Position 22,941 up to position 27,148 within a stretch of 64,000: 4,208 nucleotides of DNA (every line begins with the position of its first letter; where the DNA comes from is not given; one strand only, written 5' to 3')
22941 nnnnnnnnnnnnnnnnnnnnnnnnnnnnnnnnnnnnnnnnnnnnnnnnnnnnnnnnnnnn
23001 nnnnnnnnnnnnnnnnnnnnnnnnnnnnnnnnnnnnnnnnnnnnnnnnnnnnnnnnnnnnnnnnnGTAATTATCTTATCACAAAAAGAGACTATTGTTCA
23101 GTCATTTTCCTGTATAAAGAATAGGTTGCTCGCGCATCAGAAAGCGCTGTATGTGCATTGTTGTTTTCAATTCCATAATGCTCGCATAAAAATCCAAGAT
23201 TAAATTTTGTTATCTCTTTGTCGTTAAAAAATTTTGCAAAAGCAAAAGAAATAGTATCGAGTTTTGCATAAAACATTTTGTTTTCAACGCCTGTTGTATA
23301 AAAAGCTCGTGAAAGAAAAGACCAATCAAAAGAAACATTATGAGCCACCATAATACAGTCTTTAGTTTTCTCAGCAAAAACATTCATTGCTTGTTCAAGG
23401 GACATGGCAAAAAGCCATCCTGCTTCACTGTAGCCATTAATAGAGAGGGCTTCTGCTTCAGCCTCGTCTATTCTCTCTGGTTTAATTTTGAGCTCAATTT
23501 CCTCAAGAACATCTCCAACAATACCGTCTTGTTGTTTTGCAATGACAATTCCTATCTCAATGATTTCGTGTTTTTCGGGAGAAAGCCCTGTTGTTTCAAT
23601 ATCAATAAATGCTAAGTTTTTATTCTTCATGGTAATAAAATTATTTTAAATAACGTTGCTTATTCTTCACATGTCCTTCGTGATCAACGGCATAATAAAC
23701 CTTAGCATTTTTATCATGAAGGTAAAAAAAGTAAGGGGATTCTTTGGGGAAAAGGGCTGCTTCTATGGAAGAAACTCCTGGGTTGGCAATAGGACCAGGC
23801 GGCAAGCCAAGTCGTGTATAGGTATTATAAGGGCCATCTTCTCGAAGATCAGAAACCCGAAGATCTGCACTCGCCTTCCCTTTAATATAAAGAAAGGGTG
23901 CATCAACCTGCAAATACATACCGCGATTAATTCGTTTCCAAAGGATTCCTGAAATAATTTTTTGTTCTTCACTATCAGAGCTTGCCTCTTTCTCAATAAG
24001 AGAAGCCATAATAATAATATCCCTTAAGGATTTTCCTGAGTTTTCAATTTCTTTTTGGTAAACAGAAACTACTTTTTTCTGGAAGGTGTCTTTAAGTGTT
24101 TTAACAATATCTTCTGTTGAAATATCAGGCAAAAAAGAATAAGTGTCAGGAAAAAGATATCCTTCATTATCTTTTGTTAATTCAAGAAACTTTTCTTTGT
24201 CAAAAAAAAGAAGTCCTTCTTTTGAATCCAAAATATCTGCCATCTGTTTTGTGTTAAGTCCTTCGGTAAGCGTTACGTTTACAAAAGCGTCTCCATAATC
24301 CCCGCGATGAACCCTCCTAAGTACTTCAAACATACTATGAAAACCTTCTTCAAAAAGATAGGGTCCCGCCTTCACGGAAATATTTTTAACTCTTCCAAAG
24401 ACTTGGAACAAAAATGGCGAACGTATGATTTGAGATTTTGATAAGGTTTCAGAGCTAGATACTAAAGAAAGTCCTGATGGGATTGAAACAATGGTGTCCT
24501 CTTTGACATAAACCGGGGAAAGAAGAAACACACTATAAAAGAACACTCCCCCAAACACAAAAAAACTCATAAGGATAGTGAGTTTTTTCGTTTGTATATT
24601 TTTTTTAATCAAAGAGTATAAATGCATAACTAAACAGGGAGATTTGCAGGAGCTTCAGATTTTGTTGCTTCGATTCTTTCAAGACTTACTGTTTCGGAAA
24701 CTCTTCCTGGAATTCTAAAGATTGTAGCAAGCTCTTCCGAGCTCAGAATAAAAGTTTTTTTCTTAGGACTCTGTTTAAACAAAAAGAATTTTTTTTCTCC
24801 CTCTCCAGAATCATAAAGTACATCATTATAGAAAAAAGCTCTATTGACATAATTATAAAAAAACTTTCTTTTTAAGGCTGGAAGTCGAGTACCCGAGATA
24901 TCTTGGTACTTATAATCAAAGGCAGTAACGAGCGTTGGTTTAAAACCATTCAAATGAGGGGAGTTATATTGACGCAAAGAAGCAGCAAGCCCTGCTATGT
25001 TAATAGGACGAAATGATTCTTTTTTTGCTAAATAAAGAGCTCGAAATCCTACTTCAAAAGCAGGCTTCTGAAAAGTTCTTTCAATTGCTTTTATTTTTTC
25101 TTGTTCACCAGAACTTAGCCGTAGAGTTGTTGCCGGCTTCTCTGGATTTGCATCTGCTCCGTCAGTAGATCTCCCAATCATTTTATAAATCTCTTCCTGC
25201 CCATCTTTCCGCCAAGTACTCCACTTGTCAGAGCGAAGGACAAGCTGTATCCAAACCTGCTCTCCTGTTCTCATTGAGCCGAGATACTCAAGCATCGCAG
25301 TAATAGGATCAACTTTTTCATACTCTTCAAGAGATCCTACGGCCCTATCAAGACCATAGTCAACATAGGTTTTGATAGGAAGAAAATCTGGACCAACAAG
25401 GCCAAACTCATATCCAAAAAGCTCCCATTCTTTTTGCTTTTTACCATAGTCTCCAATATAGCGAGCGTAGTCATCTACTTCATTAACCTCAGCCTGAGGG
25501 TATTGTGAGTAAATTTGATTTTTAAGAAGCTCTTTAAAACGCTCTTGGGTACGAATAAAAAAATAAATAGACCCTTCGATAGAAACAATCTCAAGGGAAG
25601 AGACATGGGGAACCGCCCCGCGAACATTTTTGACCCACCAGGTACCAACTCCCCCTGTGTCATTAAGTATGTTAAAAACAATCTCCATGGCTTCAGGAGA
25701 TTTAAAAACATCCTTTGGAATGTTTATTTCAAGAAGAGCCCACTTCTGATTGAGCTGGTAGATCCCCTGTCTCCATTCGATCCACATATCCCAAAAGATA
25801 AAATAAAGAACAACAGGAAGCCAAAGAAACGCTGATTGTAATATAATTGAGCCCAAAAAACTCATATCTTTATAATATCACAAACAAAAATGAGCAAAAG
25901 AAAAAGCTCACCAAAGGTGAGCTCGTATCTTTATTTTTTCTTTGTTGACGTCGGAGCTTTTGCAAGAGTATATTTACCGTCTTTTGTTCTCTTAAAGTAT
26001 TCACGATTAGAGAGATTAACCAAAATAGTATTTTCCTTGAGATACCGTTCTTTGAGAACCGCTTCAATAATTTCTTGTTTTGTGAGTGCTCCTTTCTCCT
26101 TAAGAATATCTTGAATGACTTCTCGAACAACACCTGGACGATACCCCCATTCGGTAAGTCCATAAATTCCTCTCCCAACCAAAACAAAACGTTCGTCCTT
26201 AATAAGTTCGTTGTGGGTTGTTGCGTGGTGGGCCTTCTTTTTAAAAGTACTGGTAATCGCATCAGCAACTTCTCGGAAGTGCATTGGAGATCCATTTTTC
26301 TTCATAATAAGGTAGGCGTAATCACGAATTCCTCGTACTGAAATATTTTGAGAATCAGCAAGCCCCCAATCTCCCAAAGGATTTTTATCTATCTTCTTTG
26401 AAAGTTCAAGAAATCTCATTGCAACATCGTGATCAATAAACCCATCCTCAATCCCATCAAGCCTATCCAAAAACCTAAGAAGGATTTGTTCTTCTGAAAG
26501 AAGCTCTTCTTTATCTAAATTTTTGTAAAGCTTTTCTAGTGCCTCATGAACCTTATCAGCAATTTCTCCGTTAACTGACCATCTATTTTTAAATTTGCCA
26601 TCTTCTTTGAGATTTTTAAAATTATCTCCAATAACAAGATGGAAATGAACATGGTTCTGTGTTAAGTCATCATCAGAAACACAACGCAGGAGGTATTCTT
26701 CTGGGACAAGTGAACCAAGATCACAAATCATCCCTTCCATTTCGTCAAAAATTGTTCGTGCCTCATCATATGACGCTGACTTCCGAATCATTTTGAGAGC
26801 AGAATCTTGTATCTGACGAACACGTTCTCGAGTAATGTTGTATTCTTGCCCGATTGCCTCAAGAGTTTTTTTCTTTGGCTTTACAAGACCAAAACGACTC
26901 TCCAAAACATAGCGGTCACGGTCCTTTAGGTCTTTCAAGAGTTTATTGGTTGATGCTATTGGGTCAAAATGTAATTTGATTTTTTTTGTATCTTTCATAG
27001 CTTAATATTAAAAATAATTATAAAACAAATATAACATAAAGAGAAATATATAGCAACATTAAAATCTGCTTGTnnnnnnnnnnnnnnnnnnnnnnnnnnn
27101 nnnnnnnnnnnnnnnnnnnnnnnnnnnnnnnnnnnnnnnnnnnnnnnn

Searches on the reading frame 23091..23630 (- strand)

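Call 44: search_protein_families(library=pfam, proteins=[window:23091-23630:-], max_evalue=0.001)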
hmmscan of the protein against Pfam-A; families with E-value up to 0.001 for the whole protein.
window:23091-23630:- (179 aa): 4 families
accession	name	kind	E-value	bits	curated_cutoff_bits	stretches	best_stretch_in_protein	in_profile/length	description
PF00929.31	RNase_T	-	2.1e-27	97.1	24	1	8-173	2-164/164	Exonuclease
PF16473.11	Rv2179c-like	-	6e-08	33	27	1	7-172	3-172/177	3'-5' exoribonuclease Rv2179c-like domain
PF13482.12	RNase_H_2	-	1.2e-06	29.1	22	1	7-175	1-136/165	RNase_H superfamily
PF21762.3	DEDDh_C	-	1.9e-06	28.6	27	1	84-173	99-185/188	DNA polymerase III subunit epsilon-like, C-terminal domain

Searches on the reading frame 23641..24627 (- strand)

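Call 44: search_protein_families(library=pfam, proteins=[window:23641-24627:-], max_evalue=0.001)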
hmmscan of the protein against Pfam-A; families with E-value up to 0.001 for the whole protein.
window:23641-24627:- (328 aa): 1 family
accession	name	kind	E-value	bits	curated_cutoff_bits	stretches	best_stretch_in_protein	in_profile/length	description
PF02618.21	YceG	-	3.1e-64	217.5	32.4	1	47-325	1-275/275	YceG-like family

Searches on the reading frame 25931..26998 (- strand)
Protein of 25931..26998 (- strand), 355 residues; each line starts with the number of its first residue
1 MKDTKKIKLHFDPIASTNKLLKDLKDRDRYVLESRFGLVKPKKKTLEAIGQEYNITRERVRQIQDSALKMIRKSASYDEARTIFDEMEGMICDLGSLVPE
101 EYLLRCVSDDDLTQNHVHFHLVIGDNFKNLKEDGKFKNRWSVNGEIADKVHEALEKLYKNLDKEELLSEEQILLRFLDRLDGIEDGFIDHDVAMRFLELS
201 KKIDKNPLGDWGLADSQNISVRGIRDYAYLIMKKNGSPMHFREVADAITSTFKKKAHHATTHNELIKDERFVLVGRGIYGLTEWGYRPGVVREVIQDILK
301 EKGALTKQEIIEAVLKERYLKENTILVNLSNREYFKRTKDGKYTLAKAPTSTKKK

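Call 44: search_protein_families(library=pfam, proteins=[window:25931-26998:-], max_evalue=0.001)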
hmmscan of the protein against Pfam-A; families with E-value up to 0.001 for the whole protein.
window:25931-26998:- (355 aa): 2 families
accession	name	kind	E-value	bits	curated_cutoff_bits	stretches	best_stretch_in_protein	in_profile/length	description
PF04545.22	Sigma70_r4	-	6.8e-12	45.2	24.1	1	20-73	1-50/50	Sigma-70, region 4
PF05066.19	HARE-HTH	-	1.3e-07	32.3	25.9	1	226-284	5-71/71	HB1, ASXL, restriction endonuclease HTH domain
